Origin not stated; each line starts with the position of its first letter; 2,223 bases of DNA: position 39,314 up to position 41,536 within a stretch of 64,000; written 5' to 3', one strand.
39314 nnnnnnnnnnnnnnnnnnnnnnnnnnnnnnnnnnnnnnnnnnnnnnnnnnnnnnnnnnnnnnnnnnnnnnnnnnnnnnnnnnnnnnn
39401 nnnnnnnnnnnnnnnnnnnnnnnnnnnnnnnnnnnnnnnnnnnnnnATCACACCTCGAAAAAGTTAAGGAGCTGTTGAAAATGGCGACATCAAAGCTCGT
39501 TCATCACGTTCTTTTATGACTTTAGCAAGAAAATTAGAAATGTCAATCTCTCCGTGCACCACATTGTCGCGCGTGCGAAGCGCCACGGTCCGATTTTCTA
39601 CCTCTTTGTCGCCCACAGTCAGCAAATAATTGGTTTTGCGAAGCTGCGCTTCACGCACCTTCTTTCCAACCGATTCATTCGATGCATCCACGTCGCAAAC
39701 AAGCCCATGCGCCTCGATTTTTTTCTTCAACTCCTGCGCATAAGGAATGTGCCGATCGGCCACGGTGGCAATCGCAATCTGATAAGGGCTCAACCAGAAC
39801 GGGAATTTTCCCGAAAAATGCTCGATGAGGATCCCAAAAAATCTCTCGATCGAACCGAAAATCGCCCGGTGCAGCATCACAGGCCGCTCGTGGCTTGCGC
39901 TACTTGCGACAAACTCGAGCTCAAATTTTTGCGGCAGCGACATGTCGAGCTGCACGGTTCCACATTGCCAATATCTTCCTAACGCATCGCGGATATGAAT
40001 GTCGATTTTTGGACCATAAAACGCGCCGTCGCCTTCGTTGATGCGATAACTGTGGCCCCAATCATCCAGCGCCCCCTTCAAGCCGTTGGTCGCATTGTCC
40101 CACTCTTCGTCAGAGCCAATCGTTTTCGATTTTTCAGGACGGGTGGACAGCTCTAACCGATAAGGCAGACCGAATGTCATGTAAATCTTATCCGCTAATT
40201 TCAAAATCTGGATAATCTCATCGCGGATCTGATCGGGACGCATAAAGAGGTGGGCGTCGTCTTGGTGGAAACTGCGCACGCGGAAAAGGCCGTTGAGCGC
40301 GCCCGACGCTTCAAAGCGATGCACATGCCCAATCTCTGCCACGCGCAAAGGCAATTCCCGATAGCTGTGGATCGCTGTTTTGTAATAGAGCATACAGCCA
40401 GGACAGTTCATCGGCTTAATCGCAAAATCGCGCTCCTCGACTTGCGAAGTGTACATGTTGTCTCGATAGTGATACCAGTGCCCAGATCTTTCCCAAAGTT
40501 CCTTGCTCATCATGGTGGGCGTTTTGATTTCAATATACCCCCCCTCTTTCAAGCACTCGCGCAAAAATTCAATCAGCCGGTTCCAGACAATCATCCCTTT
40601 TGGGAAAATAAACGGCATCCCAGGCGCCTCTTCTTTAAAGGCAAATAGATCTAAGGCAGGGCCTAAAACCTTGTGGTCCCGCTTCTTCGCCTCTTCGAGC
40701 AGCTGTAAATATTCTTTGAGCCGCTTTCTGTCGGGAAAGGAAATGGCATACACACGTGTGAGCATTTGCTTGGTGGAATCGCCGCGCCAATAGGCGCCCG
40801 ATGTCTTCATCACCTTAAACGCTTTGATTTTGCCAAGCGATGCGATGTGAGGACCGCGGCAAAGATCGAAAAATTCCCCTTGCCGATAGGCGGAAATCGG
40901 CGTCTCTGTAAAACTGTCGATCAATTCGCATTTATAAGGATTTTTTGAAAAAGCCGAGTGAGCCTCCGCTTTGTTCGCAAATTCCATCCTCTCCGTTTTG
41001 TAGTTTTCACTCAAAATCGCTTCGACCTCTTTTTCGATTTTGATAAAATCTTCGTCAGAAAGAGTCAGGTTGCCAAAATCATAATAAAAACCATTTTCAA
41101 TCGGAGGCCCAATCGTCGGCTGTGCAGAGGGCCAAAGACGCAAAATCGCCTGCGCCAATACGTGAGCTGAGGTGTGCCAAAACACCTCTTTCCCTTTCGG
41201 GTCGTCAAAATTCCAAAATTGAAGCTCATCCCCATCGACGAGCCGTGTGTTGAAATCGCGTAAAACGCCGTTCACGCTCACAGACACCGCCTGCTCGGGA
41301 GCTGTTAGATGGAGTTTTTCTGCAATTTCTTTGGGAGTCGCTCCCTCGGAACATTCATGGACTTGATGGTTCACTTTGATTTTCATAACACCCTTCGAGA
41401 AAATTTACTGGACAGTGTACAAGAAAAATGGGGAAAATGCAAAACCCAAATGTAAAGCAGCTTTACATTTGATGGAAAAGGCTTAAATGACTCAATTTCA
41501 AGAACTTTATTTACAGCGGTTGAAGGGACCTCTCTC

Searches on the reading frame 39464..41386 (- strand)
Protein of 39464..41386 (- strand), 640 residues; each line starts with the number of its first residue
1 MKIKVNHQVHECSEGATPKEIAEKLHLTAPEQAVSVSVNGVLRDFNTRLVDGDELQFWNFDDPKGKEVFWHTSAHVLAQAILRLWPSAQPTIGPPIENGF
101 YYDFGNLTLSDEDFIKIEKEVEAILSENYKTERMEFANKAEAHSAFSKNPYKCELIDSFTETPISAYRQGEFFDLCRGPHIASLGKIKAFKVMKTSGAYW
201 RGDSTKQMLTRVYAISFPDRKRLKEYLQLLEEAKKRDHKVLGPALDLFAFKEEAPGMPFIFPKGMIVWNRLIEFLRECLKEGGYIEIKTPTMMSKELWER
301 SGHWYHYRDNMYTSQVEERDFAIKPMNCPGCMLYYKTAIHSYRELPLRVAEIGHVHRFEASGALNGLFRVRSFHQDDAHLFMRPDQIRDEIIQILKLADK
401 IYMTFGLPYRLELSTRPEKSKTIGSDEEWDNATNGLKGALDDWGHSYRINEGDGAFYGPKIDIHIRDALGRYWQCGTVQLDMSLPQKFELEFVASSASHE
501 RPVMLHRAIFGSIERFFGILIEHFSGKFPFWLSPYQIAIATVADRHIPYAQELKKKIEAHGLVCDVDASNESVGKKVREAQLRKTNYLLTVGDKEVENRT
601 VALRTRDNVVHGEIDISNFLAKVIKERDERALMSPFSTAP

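Call 8: search_protein_families(library=pfam, proteins=[window:39464-41386:-], max_evalue=0.001)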
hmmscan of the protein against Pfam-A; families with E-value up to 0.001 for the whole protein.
window:39464-41386:- (640 aa): 4 families
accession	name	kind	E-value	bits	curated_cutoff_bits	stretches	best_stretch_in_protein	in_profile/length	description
PF00587.30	tRNA-synt_2b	-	2.5e-45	155.2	29.3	1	316-524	6-179/179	tRNA synthetase class II core domain (G, H, P, S and T)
PF03129.25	HGTP_anticodon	-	5.5e-21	75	21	1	536-625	1-93/94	Anticodon binding domain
PF07973.19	tRNA_SAD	-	2.4e-13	50.2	24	1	165-213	2-44/44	Threonyl and Alanyl tRNA synthetase second additional domain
PF02824.27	TGS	-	4.9e-06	26.9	22.2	1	8-56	9-57/60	TGS domain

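Call 27: list_cluster_members(proteins=[window:39464-41386:-, window:37948-38697:-, window:55970-57448:+, window:52484-54121:+, window:47651-49804:+, window:46828-47640:+, window:54121-55017:+, window:55014-55973:+, window:49801-52491:+, window:36551-37948:-])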
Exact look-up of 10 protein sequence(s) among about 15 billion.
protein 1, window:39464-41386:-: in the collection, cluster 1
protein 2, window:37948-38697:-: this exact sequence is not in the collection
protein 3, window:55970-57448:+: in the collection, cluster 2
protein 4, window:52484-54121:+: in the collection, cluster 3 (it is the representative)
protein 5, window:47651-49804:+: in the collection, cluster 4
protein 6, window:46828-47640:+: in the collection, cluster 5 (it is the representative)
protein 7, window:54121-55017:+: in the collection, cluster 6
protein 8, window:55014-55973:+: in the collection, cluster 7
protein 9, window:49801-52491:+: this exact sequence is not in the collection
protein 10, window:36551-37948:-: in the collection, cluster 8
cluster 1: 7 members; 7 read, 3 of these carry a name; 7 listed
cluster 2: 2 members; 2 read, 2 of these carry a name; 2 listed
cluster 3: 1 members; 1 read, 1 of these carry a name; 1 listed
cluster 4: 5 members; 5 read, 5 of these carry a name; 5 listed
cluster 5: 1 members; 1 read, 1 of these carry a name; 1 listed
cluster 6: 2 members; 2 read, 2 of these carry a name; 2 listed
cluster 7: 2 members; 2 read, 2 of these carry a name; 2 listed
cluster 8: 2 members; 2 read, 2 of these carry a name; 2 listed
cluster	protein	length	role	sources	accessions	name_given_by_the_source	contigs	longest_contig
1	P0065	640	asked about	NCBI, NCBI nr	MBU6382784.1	MAG: threonine--tRNA ligase [Verrucomicrobia bacterium] | threonine--tRNA ligase [Verrucomicrobiota bacterium]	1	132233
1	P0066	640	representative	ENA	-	-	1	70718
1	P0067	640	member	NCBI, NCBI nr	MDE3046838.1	MAG: threonine--tRNA ligase [Verrucomicrobiota bacterium] | threonine--tRNA ligase [Verrucomicrobiota bacterium]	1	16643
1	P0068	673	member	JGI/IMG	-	threonyl-tRNA synthetase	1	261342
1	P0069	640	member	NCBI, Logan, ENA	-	-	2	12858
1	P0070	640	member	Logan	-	-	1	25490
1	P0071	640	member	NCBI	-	-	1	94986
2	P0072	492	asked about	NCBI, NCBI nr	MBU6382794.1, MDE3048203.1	MAG: GT4 family glycosyltransferase PelF [Verrucomicrobia bacterium] | GT4 family glycosyltransferase PelF [Verrucomicrobiota bacterium]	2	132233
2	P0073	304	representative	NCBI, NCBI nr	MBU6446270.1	MAG: GT4 family glycosyltransferase PelF, partial [Verrucomicrobia bacterium] | GT4 family glycosyltransferase PelF [Verrucomicrobiota bacterium]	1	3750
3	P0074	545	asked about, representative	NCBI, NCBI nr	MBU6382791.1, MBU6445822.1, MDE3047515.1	MAG: hypothetical protein KGQ49_00310 [Verrucomicrobia bacterium] | hypothetical protein [Verrucomicrobiota bacterium]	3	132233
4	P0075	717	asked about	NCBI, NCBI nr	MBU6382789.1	MAG: hypothetical protein KGR16_00520 [Verrucomicrobia bacterium] | hypothetical protein [Verrucomicrobiota bacterium]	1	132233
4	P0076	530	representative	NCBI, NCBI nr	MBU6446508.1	MAG: hypothetical protein KGQ49_03830, partial [Verrucomicrobia bacterium] | hypothetical protein [Verrucomicrobiota bacterium]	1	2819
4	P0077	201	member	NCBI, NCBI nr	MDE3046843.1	MAG: hypothetical protein KGI83_00665, partial [Verrucomicrobiota bacterium] | hypothetical protein [Verrucomicrobiota bacterium]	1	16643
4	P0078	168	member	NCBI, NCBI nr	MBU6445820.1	MAG: hypothetical protein KGQ49_00300, partial [Verrucomicrobia bacterium] | hypothetical protein [Verrucomicrobiota bacterium]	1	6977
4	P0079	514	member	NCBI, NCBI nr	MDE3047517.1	MAG: hypothetical protein KGI83_04125, partial [Verrucomicrobiota bacterium] | hypothetical protein [Verrucomicrobiota bacterium]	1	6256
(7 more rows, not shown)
